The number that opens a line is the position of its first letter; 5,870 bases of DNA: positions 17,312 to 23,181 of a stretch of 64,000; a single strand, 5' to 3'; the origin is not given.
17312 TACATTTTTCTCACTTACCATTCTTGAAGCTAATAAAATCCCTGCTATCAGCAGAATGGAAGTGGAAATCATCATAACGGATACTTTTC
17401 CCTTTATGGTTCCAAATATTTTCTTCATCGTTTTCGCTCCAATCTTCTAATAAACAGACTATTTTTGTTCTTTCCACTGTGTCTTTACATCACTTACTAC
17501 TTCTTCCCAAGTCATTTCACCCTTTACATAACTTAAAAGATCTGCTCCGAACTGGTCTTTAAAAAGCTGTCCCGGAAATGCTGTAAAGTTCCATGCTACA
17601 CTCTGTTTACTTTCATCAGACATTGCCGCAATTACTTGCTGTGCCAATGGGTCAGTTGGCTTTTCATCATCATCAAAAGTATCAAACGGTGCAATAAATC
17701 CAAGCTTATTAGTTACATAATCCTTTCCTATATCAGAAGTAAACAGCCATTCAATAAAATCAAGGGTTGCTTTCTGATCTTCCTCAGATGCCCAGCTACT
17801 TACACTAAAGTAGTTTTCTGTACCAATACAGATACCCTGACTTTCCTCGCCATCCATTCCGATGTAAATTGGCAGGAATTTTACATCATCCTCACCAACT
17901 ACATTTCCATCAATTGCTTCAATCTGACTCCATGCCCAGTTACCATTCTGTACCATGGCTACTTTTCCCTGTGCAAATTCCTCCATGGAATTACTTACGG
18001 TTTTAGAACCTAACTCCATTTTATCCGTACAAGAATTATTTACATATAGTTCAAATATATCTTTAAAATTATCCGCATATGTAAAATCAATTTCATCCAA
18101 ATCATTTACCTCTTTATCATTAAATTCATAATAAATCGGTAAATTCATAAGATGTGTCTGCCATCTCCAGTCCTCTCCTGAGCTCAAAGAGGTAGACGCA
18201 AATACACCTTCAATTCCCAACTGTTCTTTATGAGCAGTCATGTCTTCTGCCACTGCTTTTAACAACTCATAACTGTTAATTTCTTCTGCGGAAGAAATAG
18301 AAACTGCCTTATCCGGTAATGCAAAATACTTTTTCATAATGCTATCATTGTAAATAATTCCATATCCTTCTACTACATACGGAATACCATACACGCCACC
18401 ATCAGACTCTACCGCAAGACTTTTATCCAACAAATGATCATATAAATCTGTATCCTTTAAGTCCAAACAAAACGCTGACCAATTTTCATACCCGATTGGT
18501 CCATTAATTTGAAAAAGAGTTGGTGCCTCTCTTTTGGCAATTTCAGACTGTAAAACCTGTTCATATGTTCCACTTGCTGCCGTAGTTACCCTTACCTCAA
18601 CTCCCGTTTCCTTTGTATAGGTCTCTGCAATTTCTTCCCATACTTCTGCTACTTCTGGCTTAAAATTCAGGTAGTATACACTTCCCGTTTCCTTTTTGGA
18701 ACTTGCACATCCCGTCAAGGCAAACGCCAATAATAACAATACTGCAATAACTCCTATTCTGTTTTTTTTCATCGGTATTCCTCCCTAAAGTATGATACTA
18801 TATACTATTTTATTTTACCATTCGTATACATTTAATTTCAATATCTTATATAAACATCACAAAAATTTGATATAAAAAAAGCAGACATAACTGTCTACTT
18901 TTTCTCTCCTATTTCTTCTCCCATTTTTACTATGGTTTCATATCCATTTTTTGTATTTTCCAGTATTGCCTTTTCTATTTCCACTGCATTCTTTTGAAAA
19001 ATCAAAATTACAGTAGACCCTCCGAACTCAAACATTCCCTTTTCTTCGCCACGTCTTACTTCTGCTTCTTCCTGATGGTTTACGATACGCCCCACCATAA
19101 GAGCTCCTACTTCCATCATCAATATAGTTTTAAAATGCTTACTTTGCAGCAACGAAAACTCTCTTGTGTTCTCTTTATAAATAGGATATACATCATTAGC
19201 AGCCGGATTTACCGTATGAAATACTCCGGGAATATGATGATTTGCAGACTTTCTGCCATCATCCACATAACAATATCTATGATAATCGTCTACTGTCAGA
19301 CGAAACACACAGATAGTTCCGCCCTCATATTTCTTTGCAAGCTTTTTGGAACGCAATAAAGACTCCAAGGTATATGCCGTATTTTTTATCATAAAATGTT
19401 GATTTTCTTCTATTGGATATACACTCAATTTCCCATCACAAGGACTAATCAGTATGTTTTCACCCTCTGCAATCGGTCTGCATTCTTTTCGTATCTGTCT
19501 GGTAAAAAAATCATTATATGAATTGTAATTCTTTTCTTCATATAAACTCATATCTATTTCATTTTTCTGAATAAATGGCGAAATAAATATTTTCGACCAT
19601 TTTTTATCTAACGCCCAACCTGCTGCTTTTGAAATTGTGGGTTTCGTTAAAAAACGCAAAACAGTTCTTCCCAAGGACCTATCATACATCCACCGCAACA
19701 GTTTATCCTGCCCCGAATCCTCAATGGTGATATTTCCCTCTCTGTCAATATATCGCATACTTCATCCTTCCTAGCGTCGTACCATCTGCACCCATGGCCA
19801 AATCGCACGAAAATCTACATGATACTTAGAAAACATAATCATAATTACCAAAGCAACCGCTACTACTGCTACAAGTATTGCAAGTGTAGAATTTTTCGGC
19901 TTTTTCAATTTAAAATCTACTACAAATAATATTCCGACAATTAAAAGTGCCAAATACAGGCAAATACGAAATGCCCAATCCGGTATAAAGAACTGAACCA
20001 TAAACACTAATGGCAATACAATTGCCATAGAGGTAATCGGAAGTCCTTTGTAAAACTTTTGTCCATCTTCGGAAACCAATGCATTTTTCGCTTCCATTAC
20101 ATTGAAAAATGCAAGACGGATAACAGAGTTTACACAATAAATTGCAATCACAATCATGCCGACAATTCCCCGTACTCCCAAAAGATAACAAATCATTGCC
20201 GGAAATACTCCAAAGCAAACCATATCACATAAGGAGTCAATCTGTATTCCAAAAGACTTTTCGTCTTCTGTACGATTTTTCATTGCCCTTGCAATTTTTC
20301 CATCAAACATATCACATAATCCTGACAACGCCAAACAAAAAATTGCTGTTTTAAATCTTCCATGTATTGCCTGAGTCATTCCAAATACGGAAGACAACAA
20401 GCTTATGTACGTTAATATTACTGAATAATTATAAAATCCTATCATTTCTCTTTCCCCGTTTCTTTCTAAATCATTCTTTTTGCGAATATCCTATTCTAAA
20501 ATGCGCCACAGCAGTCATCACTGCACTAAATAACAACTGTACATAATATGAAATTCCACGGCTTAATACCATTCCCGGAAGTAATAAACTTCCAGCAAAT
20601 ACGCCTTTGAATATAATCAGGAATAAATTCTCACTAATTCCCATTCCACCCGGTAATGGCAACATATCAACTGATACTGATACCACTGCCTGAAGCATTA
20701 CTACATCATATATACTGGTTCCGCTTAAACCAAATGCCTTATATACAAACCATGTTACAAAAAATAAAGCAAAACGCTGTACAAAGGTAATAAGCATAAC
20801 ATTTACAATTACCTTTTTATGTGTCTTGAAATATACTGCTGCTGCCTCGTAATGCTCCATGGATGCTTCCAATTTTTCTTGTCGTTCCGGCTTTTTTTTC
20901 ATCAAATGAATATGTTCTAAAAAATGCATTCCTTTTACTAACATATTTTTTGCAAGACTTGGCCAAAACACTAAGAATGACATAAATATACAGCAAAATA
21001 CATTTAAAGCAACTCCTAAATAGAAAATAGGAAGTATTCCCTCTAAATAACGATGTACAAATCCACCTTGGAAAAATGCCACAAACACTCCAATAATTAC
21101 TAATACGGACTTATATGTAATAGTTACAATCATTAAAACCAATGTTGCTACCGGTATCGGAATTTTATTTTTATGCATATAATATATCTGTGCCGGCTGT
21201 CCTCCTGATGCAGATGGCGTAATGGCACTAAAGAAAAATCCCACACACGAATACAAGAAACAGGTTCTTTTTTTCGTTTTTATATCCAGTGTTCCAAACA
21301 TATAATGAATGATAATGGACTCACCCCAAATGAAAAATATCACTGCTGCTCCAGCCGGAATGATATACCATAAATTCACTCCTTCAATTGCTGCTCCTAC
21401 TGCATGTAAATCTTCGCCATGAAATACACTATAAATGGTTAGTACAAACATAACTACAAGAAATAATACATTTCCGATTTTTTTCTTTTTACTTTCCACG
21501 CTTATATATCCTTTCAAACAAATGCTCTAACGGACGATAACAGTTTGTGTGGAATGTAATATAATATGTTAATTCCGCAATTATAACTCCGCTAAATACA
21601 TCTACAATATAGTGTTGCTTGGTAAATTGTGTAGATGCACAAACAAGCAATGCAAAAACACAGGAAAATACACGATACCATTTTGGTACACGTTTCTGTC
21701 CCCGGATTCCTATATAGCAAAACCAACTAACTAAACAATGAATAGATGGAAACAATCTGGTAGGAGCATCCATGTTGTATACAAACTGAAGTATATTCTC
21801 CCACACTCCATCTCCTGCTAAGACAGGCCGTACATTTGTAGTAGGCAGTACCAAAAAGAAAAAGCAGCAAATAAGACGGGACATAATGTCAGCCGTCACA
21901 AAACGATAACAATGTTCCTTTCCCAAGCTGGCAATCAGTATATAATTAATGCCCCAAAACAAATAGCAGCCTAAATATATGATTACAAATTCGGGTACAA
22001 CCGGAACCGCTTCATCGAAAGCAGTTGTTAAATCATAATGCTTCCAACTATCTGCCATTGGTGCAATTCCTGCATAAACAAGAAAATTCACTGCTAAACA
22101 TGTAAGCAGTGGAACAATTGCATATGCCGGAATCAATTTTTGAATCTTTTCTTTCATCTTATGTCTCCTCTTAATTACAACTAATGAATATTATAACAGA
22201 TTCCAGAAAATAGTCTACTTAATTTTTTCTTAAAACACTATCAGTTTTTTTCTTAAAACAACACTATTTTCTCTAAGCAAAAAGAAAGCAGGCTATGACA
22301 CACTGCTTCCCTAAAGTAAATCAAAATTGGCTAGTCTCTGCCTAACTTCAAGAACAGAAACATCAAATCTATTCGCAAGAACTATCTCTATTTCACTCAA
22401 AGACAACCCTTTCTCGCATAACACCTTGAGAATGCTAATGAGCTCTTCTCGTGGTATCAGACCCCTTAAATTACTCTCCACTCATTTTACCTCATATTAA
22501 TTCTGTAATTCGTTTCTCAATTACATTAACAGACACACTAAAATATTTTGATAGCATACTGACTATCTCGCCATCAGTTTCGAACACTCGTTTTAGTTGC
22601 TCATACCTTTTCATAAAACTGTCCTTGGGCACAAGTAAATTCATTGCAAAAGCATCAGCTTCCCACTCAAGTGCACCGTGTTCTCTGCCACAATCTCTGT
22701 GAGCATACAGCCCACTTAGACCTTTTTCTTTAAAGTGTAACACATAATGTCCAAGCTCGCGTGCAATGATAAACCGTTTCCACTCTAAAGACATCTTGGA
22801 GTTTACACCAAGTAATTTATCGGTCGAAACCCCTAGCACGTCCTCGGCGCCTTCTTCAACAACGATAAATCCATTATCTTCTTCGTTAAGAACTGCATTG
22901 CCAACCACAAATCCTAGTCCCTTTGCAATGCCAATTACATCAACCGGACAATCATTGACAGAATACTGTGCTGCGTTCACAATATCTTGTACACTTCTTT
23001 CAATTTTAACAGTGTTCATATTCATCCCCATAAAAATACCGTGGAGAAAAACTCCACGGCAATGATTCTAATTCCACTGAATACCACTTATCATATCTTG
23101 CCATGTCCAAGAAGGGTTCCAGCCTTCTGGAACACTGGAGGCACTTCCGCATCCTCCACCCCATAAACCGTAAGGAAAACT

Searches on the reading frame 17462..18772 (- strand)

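Call 33: search_protein_families(library=pfam, proteins=[window:17462-18772:-], max_evalue=0.00001)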
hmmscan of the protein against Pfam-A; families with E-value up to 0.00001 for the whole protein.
window:17462-18772:- (437 aa): 2 families
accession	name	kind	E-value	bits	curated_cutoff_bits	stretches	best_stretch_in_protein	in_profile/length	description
PF13416.11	SBP_bac_8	-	4.7e-33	115.6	27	1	48-373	2-272/279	Bacterial extracellular solute-binding protein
PF01547.30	SBP_bac_1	-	1.1e-17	65.5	26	1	40-347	3-304/307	Bacterial extracellular solute-binding protein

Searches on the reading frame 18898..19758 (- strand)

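Call 33: search_protein_families(library=pfam, proteins=[window:18898-19758:-], max_evalue=0.00001)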
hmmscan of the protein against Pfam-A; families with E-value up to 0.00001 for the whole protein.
window:18898-19758:- (287 aa): 1 family
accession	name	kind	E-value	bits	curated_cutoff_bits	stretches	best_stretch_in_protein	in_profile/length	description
PF02666.20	PS_Dcarbxylase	-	3.4e-56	190.5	22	1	82-284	2-197/198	Phosphatidylserine decarboxylase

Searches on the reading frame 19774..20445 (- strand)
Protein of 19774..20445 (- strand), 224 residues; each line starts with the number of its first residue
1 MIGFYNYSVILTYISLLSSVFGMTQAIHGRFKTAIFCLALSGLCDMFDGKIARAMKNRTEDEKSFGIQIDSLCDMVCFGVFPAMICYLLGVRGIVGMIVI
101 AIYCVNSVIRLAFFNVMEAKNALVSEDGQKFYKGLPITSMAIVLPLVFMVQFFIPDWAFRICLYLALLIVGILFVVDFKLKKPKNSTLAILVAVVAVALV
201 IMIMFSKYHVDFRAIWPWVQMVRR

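Call 33: search_protein_families(library=pfam, proteins=[window:19774-20445:-], max_evalue=0.00001)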
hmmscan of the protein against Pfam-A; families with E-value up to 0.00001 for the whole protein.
window:19774-20445:- (224 aa): 1 family
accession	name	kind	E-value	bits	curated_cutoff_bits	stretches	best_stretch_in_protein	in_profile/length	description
PF01066.26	CDP-OH_P_transf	-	1.1e-14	55.5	22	1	9-162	5-142/152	CDP-alcohol phosphatidyltransferase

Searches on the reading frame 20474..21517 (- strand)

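Call 33: search_protein_families(library=pfam, proteins=[window:20474-21517:-], max_evalue=0.00001)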
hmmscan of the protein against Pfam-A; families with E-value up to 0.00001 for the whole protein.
window:20474-21517:- (348 aa): 1 family
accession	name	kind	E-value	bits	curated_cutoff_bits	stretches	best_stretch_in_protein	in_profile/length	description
PF03706.18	LPG_synthase_TM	-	6e-38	131.5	33.4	1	21-330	6-301/302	Lysylphosphatidylglycerol synthase TM region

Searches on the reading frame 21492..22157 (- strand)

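Call 33: search_protein_families(library=pfam, proteins=[window:21492-22157:-], max_evalue=0.00001)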
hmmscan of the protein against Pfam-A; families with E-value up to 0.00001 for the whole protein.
window:21492-22157:- (222 aa): 2 families
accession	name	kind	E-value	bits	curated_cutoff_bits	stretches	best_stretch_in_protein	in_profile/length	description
PF14378.12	PAP2_3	-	9e-12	45.6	27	1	60-199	35-189/190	PAP2 superfamily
PF01569.27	PAP2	-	6.2e-07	29.7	27.2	1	133-204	48-124/130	PAP2 superfamily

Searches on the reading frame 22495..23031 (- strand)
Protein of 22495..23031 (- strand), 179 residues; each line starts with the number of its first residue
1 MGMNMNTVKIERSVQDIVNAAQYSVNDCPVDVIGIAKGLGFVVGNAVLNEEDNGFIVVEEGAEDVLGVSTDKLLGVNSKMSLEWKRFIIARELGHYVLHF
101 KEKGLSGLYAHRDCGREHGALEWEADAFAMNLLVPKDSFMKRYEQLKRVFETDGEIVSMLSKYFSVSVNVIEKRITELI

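Call 33: search_protein_families(library=pfam, proteins=[window:22495-23031:-], max_evalue=0.00001)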
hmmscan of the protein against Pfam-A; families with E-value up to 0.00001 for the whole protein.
window:22495-23031:- (179 aa): 1 family
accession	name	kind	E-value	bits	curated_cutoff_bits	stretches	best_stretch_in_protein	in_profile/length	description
PF06114.19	Peptidase_M78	-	2.1e-14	53.8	22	1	68-176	21-123/123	IrrE N-terminal-like domain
